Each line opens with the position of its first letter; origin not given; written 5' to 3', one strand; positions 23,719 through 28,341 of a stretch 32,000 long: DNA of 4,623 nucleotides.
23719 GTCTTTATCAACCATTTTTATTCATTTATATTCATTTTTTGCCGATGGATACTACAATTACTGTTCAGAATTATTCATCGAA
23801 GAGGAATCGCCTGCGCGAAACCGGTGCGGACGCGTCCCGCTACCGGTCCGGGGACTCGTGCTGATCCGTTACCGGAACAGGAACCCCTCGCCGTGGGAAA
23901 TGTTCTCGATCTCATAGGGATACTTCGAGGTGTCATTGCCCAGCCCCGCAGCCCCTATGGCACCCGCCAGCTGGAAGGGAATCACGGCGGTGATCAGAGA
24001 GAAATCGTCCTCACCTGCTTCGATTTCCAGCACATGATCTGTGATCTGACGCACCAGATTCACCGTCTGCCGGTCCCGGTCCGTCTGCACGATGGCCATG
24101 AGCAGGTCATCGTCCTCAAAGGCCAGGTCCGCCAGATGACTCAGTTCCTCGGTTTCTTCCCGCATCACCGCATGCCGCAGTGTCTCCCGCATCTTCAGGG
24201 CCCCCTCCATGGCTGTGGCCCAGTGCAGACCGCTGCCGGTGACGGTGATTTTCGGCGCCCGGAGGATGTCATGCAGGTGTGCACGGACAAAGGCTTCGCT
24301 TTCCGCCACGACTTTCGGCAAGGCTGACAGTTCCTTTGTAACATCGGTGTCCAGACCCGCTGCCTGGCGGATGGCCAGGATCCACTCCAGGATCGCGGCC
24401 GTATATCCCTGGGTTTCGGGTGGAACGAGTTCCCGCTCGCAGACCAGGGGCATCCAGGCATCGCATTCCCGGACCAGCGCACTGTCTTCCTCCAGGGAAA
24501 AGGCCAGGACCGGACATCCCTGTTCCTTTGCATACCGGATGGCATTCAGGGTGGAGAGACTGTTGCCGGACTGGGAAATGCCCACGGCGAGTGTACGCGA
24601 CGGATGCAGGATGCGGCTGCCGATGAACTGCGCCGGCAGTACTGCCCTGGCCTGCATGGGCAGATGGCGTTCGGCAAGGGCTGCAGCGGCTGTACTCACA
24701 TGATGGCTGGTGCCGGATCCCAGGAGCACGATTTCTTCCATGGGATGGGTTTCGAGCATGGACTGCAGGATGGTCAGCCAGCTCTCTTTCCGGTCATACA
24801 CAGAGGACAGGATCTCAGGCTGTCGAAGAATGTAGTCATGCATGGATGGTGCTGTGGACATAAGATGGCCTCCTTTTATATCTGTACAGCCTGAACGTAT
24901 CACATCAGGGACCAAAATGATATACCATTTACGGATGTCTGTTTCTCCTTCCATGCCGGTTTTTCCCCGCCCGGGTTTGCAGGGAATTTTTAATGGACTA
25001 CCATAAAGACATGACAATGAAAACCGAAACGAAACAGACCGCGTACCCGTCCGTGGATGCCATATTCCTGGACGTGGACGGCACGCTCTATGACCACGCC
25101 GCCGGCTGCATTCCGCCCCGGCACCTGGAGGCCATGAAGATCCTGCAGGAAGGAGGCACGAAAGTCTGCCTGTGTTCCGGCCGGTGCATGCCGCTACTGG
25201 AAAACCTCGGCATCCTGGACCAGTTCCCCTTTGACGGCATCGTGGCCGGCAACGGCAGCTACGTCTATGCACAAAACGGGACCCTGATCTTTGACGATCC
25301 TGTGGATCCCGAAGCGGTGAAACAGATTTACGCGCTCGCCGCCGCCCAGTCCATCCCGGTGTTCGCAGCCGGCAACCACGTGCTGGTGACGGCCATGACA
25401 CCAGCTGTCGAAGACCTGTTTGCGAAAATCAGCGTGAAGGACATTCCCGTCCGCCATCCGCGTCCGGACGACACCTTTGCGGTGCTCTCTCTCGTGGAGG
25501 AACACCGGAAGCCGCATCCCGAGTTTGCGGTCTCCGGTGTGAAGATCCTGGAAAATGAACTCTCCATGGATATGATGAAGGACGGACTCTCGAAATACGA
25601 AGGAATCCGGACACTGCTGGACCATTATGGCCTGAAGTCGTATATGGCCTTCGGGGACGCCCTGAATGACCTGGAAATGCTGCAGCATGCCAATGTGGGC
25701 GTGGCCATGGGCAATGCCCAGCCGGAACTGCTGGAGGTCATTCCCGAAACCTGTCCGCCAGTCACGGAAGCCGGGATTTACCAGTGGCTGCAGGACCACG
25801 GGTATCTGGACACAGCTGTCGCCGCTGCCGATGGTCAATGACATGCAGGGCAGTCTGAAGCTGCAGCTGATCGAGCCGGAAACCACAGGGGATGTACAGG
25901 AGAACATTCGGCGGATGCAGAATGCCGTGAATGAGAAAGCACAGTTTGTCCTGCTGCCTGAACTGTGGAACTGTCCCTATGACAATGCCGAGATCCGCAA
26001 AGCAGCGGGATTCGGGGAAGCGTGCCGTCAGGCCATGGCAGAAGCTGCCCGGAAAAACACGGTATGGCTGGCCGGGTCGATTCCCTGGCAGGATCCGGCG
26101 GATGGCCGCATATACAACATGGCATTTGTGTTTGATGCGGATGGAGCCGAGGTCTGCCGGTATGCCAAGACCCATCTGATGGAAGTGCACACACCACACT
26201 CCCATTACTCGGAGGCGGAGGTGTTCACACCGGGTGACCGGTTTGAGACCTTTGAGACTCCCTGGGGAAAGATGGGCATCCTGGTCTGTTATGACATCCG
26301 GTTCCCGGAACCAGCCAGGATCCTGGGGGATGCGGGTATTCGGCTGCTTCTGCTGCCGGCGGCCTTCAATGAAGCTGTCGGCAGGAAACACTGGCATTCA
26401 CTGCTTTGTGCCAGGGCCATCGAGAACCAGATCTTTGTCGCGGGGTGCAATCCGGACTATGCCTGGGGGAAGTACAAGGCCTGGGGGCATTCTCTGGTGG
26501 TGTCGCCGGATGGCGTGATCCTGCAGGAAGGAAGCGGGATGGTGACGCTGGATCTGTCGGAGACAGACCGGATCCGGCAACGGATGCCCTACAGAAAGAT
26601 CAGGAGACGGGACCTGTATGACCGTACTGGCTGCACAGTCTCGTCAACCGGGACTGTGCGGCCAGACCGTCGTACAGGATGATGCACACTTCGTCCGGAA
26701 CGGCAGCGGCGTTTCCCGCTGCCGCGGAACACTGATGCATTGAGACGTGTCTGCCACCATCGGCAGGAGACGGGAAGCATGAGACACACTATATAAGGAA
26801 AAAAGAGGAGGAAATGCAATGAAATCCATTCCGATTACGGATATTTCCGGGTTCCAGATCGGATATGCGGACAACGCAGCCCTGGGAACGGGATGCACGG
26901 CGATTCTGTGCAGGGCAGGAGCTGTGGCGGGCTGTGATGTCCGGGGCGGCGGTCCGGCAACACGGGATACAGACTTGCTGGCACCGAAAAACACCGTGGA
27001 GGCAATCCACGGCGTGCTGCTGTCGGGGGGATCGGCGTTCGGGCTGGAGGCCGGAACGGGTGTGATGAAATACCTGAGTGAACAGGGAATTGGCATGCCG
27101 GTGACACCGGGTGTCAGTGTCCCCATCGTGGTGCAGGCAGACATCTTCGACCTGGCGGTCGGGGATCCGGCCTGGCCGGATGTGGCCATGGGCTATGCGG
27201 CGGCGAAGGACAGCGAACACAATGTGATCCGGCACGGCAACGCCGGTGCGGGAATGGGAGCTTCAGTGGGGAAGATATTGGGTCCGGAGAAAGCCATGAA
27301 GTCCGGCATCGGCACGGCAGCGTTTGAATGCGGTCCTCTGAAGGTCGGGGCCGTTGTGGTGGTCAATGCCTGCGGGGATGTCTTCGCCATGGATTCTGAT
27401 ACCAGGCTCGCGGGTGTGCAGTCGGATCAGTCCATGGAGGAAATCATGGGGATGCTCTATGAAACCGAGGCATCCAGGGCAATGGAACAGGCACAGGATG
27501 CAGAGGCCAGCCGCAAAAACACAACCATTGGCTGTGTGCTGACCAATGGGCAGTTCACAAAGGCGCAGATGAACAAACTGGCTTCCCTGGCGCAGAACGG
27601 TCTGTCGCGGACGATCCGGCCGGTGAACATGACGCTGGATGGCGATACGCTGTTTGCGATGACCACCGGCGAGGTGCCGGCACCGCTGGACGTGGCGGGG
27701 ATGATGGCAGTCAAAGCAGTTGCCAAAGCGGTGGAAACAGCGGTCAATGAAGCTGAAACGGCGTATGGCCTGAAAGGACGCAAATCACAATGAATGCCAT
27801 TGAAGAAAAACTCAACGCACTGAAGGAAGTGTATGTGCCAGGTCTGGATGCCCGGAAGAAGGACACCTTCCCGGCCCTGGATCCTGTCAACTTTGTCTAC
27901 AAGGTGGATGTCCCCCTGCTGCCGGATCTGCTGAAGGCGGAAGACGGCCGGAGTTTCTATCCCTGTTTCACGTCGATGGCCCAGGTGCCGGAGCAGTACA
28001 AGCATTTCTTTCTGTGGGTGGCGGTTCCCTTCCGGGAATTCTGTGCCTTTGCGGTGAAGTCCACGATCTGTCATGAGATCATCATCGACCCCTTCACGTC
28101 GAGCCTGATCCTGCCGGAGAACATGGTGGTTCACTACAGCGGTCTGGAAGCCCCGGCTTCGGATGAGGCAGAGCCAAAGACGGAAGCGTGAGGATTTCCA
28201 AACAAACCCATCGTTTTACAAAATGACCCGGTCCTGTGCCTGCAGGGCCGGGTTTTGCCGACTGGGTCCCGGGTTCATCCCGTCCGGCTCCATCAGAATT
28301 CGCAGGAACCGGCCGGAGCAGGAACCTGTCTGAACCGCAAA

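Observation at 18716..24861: Uncharacterised glycyl-radical enzyme embedded in a sugar-phosphate style operon (SIS - GRE - activase - DeoR - NanE-like)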

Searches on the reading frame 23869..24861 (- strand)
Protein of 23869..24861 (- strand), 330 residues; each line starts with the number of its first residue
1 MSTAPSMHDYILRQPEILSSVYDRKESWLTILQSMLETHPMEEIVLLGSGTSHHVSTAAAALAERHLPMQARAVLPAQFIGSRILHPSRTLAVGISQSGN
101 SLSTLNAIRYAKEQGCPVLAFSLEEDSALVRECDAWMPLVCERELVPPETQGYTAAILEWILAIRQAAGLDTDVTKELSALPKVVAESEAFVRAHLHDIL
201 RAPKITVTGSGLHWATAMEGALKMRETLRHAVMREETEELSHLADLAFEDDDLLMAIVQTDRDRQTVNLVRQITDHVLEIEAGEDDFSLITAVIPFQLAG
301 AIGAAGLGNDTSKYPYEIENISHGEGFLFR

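Call 3: search_protein_families(library=pfam, proteins=[window:23869-24861:-])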
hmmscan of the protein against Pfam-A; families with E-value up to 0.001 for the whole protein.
window:23869-24861:- (330 aa): 1 family
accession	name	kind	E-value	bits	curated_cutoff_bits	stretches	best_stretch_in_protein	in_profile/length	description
PF01380.27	SIS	-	5.1e-22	78.5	25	2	43-151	7-112/131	SIS domain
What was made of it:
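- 23869..24861 (-): Double-SIS phosphosugar isomerase/deaminase-like gene (GlmS C-terminal / NagB-II / AgaS-like). A lineage-specific addition, not part of the conserved module. PF01380 with two stretches (call 3).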

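Call 4: search_protein_families(library=ncbifam, proteins=[window:23869-24861:-])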
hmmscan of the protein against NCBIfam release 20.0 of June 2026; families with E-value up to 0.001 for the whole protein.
window:23869-24861:- (330 aa): 6 families
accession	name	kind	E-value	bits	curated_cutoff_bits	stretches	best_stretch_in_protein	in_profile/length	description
NF001484.0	PRK00331.1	subfamily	9e-23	80.5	381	1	7-226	254-482/601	isomerizing glutamine--fructose-6-phosphate transaminase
TIGR01135.1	glmS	equivalog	1.4e-21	76.7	418.05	1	12-228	258-489/607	glutamine--fructose-6-phosphate transaminase (isomerizing)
NF046059.1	NagB_SO3506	equivalog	4.9e-17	62.2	430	1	15-229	12-227/330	glucosamine-6-phosphate deaminase NagB-II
NF041128.1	glucosaP_deam_GlmD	equivalog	8.7e-13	48.2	580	1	42-263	32-248/323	glucosamine-6-phosphate deaminase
TIGR02815.1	agaS_fam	subfamily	9.2e-05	21.6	529.2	1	19-227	21-239/372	putative sugar isomerase, AgaS family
TIGR00393.1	kpsF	subfamily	0.00062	19.4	203.7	0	85-159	44-118/268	KpsF/GutQ family sugar-phosphate isomerase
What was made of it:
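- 23869..24861 (-): Far below every NCBIfam equivalog cut-off (call 4).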

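Call 52: search_solved_structures(query=window:23869-24861:-, max_evalue=0.001)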
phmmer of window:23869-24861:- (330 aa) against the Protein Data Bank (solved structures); distinct sequences matched with E-value up to 0.001: 26.
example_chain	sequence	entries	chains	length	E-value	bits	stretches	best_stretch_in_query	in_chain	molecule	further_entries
3knz_A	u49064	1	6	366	1.1e-19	74.2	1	12-262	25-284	Putative sugar binding protein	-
3g68_A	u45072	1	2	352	1.7e-15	60.4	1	7-270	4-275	Putative phosphosugar isomerase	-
2aml_A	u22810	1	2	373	1.3e-13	54.3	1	5-242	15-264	SIS domain protein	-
7kqa_A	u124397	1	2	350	3.6e-12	49.5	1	15-262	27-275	Iron dicitrate transport regulator FecR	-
2zj3_A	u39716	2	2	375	9.5e-12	48.1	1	38-249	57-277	Glucosamine--fructose-6-phosphate aminotransferase [isomerizing] 1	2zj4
2v4m_A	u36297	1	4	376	9.6e-12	48.1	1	38-249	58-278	GLUCOSAMINE--FRUCTOSE-6-PHOSPHATE AMINOTRANSFERASE [ISOMERIZING] 1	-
6r4h_A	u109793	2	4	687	1.6e-11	47.4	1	39-249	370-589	Glutamine--fructose-6-phosphate aminotransferase [isomerizing] 1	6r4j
6zmj_A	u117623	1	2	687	4.1e-11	46.1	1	39-249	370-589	Glutamine--fructose-6-phosphate aminotransferase [isomerizing] 1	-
7ndl_A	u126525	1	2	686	4.1e-11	46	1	39-249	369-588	Isoform 2 of Glutamine-fructose-6-phosphate aminotransferase [isomerizing] 1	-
6r4e_A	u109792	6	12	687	4.1e-11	46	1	39-249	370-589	Glutamine--fructose-6-phosphate aminotransferase [isomerizing] 1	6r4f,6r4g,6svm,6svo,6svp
6r4i_A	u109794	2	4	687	5.7e-11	45.6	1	39-249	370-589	Glutamine--fructose-6-phosphate aminotransferase [isomerizing] 1 | Glutamine--fructose-6-phosphate-aminotransferase [isomerizing] 1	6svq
2cb0_A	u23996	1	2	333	1.2e-10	44.5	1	43-258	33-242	GLUCOSAMINE-FRUCTOSE-6-PHOSPHATE AMINOTRANSFERASE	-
6zmk_A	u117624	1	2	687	1.6e-10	44.1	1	39-249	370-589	Glutamine--fructose-6-phosphate aminotransferase [isomerizing] 1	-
2dec_A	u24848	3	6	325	1.5e-09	40.9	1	43-244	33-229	325aa long hypothetical protein | Hypothetical protein PH0510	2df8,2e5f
2poc_A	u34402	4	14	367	4.4e-09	39.4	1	34-263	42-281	isomerase domain of glutamine-fructose-6-phosphate transaminase (isomerizing)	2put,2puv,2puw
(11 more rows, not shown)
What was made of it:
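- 23869..24861 (-): Best PDB matches are uncharacterised SIS proteins (call 52).
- On GlmS-type double-SIS isomerases/deaminases (GlmS C-terminal domain, NagB-II, AgaS, FrlB): PDB matches are uncharacterised SIS proteins (call 52).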

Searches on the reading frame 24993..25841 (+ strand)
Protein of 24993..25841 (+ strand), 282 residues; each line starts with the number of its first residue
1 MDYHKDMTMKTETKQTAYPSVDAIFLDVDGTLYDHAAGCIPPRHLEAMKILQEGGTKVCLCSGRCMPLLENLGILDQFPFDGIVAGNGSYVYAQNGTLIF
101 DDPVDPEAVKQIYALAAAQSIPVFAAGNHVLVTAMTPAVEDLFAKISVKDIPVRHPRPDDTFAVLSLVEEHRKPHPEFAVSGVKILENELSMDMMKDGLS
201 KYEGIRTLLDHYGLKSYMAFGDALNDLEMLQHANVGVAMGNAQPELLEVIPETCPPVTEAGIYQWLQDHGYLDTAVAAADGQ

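Call 14: search_protein_families(library=pfam, proteins=[window:24993-25841:+], max_evalue=0.00001)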
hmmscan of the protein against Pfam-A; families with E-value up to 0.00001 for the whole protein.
window:24993-25841:+ (282 aa): 3 families
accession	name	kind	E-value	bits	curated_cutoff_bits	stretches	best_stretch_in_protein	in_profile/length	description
PF08282.18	Hydrolase_3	-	2.4e-37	129.5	20.9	1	24-266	1-255/255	haloacid dehalogenase-like hydrolase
PF00702.32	Hydrolase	-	8.4e-07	30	26.4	0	21-233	1-190/191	haloacid dehalogenase-like hydrolase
PF05116.19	S6PP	-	2.6e-06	27.6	20.3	1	185-251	150-218/247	Sucrose-6F-phosphate phosphohydrolase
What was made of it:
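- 24993..25841 (+): Cof-type HAD-IIB sugar-phosphatase-like gene, divergent from the operon. It is conserved next to the module in Faecalibaculum and about 10 other loci, and is analogous in position to E. coli ybiV beside ybiW. Pfam Hydrolase_3, 129.5 bits (call 14).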

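Call 54: search_protein_families(library=ncbifam, proteins=[window:24993-25841:+], max_evalue=1e-10)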
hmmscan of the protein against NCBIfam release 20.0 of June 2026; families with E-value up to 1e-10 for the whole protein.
window:24993-25841:+ (282 aa): 10 families
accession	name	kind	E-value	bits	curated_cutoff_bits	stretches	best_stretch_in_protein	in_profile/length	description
TIGR00099.1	Cof-subfamily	subfamily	7.4e-38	130.6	137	1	24-266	2-256/256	Cof-type HAD-IIB family hydrolase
NF045966.1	YcsE_rel_Pase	equivalog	1e-23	84.2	220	1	24-270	5-263/265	YcsE-related riboflavin metabolism phosphatase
TIGR01487.1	Pglycolate_arch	equivalog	3.5e-17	63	122.75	0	181-248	128-197/215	phosphoglycolate phosphatase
TIGR01484.1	HAD-SF-IIB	subfamily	1.8e-15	57.6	41.8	1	23-239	1-221/221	HAD-IIB family hydrolase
NF002245.0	PRK01158.1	equivalog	2.7e-15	56.3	198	0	172-248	130-207/233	phosphoglycolate phosphatase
NF011705.0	PRK15126.1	equivalog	4.8e-15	55.6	336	0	192-252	180-242/272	HMP-PP phosphatase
NF007821.0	PRK10530.1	equivalog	3.4e-14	52.7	274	0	192-247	191-248/272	pyridoxal phosphatase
NF007806.0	PRK10513.1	equivalog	1e-13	51.3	273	0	192-250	188-248/270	sugar-phosphatase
TIGR01482.1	SPP-subfamily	subfamily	1.3e-13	51.1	107.15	0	190-253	139-204/225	sucrose-phosphate phosphatase subfamily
NF008213.0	PRK10976.1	equivalog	5e-11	42.6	386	0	192-252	182-244/266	sugar/pyridoxal phosphate phosphatase YigL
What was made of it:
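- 24993..25841 (+): TIGR00099 scores 130.6, just under its cut-off of 137 (call 54).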

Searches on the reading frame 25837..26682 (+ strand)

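Call 14: search_protein_families(library=pfam, proteins=[window:25837-26682:+], max_evalue=0.00001)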
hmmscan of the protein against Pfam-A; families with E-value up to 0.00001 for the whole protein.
window:25837-26682:+ (281 aa): 1 family
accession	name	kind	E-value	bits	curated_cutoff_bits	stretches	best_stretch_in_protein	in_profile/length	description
PF00795.27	CN_hydrolase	-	2.2e-47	162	23.2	1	16-233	10-241/256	Carbon-nitrogen hydrolase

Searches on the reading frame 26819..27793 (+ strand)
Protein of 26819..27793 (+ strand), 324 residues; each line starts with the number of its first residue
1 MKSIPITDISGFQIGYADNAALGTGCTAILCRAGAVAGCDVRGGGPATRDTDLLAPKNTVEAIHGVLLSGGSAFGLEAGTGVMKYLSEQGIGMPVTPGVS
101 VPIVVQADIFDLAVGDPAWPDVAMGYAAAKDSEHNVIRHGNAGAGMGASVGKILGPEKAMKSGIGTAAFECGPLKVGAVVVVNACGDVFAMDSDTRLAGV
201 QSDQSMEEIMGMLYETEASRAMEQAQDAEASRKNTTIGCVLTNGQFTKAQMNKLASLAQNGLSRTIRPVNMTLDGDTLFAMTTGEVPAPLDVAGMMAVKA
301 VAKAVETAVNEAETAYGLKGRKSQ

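Call 14: search_protein_families(library=pfam, proteins=[window:26819-27793:+], max_evalue=0.00001)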
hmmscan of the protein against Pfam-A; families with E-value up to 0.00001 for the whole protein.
window:26819-27793:+ (324 aa): 1 family
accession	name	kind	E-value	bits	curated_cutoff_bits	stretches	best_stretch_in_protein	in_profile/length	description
PF03576.19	Peptidase_S58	-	1.7e-39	136.6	23.9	1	6-322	3-306/307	Peptidase family S58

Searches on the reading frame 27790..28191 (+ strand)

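Call 14: search_protein_families(library=pfam, proteins=[window:27790-28191:+], max_evalue=0.00001)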
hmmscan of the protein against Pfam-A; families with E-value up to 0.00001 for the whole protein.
window:27790-28191:+ (133 aa): 1 family
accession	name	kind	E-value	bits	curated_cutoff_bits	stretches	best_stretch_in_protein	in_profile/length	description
PF07179.17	SseB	-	1.1e-10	42.2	21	1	13-113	29-122/124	SseB protein N-terminal domain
